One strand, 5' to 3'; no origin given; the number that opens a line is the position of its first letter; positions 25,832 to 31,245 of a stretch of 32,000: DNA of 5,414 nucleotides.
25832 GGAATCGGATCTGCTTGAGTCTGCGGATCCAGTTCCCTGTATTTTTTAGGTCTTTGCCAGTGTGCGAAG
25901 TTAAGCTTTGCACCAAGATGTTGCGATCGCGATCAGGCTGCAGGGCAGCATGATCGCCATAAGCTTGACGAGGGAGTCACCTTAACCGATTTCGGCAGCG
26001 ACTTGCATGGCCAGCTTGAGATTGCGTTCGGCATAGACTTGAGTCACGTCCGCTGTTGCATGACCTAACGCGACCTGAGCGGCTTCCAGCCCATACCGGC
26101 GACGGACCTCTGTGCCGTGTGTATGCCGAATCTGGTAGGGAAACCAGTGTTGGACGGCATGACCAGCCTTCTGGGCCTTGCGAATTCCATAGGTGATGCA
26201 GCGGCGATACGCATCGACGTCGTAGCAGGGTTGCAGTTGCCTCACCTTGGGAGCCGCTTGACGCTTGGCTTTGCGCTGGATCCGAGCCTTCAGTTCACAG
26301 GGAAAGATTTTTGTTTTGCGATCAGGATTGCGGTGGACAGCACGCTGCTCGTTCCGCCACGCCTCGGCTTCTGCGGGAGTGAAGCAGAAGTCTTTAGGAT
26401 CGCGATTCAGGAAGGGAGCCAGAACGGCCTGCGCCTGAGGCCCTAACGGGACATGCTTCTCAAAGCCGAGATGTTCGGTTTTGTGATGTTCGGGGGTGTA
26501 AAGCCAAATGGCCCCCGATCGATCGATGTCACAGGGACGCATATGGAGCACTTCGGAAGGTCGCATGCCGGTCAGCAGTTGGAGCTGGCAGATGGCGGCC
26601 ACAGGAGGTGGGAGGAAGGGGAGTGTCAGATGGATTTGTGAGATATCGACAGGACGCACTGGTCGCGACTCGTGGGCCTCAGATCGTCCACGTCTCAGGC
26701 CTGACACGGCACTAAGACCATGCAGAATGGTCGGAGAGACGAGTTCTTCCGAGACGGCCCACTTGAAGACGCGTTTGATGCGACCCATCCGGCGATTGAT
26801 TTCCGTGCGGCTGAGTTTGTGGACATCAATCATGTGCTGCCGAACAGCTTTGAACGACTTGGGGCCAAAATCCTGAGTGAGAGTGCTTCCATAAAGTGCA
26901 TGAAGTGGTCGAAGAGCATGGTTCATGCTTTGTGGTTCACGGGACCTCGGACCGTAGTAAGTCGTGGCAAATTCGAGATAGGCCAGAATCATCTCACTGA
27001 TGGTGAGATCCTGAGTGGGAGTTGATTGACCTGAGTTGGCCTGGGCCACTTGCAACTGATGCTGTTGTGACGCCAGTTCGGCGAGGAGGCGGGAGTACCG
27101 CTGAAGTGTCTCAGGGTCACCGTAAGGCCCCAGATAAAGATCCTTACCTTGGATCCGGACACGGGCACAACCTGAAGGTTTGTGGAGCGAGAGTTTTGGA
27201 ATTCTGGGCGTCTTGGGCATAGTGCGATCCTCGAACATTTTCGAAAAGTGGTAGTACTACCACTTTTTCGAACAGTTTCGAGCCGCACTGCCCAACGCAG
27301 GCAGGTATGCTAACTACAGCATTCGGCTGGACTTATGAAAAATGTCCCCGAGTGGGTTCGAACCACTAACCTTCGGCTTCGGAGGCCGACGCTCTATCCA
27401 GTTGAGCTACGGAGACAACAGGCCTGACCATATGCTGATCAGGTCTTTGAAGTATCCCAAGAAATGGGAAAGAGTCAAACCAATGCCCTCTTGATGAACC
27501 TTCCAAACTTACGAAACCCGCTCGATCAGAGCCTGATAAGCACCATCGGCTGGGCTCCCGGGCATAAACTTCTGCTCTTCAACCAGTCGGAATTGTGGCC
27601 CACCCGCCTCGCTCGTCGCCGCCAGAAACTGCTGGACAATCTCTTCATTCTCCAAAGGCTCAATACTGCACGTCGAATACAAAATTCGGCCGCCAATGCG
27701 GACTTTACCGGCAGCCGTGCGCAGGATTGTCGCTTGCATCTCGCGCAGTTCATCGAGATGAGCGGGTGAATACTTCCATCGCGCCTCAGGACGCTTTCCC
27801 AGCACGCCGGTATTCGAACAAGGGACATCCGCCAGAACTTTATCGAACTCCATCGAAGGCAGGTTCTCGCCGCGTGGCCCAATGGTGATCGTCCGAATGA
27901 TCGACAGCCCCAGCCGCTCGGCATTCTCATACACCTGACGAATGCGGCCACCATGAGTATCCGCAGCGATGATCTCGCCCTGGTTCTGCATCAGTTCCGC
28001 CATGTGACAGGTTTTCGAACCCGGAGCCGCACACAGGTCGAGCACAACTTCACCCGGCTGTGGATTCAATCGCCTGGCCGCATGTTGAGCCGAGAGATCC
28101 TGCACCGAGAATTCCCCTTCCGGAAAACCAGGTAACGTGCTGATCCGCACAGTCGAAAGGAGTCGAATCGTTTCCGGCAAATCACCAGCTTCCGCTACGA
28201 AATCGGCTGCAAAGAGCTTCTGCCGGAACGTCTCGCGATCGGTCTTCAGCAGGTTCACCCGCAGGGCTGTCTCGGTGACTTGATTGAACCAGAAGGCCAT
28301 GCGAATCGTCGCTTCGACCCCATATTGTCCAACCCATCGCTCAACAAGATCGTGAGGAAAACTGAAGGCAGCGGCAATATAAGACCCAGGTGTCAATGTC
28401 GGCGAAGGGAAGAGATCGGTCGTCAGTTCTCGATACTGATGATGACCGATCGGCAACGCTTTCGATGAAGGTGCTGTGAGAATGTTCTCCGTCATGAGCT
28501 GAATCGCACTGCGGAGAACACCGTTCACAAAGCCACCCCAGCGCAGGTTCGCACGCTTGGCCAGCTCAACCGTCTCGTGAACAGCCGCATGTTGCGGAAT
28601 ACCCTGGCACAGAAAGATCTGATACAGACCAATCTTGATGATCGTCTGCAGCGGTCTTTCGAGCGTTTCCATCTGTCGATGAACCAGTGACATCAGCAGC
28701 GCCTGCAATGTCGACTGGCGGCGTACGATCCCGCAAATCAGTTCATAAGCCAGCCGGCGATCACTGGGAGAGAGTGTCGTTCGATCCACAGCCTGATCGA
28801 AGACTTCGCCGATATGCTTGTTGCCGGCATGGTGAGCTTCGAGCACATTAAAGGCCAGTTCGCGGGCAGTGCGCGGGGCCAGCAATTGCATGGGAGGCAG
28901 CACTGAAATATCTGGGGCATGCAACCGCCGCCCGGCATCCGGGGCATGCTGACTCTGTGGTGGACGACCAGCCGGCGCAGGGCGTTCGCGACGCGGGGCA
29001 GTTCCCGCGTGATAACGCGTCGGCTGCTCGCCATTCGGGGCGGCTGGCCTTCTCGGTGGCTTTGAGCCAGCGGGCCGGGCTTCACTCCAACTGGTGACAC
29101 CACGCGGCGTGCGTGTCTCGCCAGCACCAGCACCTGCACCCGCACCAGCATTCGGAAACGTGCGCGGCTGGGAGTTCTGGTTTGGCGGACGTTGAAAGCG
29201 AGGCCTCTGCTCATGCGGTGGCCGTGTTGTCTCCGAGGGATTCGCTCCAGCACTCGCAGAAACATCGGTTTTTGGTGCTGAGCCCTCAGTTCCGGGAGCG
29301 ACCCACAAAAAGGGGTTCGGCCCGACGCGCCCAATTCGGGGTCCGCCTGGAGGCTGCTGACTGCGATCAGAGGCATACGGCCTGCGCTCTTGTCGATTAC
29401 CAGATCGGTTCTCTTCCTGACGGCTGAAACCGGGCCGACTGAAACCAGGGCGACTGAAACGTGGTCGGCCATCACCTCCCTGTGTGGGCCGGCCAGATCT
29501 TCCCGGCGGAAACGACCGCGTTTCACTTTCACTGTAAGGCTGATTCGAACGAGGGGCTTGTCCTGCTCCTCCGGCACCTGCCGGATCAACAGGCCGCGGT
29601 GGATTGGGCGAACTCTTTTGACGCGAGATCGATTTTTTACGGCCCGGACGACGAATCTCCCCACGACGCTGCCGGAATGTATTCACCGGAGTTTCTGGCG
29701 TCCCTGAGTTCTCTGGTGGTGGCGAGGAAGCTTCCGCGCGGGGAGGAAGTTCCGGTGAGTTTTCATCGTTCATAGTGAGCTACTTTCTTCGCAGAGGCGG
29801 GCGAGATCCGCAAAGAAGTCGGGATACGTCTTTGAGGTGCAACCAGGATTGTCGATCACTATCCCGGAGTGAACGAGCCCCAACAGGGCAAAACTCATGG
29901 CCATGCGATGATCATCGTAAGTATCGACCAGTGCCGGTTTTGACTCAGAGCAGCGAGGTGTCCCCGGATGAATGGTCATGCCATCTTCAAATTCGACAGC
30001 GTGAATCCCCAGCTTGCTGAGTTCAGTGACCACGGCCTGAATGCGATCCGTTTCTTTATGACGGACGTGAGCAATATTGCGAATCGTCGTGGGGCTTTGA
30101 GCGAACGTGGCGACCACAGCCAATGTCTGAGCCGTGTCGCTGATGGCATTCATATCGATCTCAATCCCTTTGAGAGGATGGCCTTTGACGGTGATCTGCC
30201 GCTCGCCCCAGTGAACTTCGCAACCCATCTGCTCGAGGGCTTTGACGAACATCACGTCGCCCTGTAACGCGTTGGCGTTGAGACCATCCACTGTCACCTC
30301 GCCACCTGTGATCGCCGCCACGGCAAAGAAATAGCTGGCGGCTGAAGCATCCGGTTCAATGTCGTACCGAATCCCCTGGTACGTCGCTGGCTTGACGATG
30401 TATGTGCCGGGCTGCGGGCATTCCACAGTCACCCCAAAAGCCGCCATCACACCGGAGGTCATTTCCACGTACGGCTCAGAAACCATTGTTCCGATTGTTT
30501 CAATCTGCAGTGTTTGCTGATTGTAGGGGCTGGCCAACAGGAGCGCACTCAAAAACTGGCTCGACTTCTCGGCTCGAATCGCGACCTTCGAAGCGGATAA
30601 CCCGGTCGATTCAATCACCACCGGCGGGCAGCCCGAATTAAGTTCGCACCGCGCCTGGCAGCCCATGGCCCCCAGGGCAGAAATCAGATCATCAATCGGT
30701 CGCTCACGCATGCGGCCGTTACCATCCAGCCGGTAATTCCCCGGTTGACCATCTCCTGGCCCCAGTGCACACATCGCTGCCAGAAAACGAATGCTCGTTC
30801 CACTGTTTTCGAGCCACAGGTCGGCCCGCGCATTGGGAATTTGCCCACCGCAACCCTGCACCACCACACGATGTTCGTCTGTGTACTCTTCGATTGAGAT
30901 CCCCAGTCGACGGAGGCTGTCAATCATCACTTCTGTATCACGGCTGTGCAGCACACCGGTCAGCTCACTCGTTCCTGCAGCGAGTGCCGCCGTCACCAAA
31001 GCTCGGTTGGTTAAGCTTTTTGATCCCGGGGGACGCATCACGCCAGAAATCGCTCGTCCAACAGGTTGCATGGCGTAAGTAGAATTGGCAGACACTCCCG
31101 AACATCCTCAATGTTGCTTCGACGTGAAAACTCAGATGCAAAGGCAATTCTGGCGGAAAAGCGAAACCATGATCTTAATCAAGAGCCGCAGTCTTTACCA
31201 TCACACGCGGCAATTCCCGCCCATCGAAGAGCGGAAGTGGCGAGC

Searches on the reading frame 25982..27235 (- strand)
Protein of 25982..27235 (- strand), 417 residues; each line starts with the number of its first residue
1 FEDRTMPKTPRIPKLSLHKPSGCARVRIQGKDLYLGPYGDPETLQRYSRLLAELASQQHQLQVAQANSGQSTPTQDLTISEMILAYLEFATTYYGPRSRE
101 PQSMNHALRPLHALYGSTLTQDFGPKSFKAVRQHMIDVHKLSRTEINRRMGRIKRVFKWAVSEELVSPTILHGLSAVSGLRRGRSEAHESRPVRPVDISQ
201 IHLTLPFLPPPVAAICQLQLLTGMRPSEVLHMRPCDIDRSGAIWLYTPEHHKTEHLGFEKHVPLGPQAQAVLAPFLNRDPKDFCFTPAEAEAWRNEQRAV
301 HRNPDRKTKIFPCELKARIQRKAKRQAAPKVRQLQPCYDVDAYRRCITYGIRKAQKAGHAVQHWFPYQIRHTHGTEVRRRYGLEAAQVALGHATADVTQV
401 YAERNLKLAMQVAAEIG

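Call 30: search_protein_families(library=pfam, proteins=[window:25982-27235:-], max_evalue=0.01)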
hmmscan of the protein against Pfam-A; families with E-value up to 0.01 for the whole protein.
window:25982-27235:- (417 aa): 1 family
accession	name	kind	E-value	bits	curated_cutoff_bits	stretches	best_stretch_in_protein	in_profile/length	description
PF00589.27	Phage_integrase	-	1.2e-09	38.6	27.1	1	213-405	25-169/172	Phage integrase family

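Call 66: search_protein_families(library=padloc, proteins=[window:25982-27235:-], max_evalue=0.01)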
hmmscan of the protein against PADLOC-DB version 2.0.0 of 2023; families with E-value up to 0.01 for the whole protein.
window:25982-27235:- (417 aa): 0 families

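Call 67: search_protein_families(library=phrogs, proteins=[window:25982-27235:-], max_evalue=0.001)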
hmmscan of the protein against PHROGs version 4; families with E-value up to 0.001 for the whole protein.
window:25982-27235:- (417 aa): 2 families
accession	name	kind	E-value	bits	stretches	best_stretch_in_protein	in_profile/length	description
phrog_1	-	integration and excision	2e-27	97.7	1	62-404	157-435/611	integrase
phrog_216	-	integration and excision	7e-12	46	1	151-403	20-223/301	integrase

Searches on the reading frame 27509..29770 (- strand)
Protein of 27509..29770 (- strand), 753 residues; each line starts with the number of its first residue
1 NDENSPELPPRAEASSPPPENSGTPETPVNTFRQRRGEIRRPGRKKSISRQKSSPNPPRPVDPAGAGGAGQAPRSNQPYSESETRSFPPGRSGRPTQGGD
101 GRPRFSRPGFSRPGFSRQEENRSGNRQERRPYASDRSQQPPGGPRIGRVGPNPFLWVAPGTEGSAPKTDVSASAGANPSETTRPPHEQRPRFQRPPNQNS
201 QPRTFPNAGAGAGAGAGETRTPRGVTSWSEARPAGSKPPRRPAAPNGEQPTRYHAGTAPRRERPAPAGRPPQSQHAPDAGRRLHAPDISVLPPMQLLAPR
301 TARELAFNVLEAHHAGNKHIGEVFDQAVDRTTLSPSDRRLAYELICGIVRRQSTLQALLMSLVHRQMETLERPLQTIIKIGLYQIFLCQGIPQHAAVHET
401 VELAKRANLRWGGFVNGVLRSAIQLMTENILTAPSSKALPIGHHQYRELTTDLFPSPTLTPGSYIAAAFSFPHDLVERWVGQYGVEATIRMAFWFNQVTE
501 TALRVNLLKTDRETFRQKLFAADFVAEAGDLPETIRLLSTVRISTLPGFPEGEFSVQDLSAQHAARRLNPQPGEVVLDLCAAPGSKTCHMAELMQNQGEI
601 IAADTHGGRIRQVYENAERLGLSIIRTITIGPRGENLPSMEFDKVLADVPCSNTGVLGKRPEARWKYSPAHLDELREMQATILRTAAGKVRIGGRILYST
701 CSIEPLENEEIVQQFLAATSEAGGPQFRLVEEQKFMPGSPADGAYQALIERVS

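Call 30: search_protein_families(library=pfam, proteins=[window:27509-29770:-], max_evalue=0.01)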
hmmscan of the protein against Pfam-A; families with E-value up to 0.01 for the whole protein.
window:27509-29770:- (753 aa): 5 families
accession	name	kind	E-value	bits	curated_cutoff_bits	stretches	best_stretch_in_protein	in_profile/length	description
PF01189.24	Methyltr_RsmB-F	-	1.9e-47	162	27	1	567-734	3-172/199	16S rRNA methyltransferase RsmB/F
PF01029.23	NusB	-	3.3e-24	86.2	23.1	1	301-423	2-132/133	NusB family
PF22458.1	RsmF-B_ferredox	-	4e-08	33.7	27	1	472-543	2-73/74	Methyltr_RsmF/B-like, ferredoxin-like domain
PF13847.12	Methyltransf_31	-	0.0012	19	27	1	572-702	3-113/145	Methyltransferase domain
PF01728.25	FtsJ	-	0.0035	17.7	24.1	1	571-650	20-100/181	FtsJ-like methyltransferase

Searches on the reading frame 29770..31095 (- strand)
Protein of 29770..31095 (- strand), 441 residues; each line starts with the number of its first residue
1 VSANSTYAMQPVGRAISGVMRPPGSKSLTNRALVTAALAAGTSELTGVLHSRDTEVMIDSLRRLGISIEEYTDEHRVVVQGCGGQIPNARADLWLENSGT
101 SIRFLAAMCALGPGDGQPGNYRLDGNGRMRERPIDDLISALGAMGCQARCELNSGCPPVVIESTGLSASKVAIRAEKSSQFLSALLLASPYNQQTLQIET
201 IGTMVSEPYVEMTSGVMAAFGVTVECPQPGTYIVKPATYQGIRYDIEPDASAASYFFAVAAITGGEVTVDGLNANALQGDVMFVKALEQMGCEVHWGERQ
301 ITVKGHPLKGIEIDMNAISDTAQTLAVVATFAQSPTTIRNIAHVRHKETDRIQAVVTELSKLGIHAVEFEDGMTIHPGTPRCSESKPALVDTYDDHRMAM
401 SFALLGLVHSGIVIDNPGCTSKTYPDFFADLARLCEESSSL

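Call 30: search_protein_families(library=pfam, proteins=[window:29770-31092:-], max_evalue=0.01)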
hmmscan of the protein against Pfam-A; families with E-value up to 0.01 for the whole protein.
window:29770-31092:- (440 aa): 1 family
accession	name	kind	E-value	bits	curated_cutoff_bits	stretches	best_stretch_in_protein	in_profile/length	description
PF00275.25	EPSP_synthase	-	1e-121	407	22.8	1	13-430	5-417/417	EPSP synthase (3-phosphoshikimate 1-carboxyvinyltransferase)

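Call 63: find_encoding_contigs(protein=window:29770-31095:-, flank=2000, max_places=3)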
Protein window:29770-31095:- (441 aa): 1 contig read that carries it; 1 place shown.
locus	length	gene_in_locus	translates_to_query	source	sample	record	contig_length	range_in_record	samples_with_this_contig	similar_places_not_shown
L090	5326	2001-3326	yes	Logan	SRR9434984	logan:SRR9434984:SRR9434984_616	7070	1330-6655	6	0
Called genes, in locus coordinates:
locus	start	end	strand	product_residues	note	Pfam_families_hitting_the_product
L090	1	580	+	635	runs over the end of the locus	?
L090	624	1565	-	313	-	PF01370:Epimerase, PF16363:GDP_Man_Dehyd (faint), PF08338:DUF1731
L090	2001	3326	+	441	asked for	PF00275:EPSP_synthase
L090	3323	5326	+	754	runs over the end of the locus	PF01029:NusB, PF22458:RsmF-B_ferredox, PF01189:Methyltr_RsmB-F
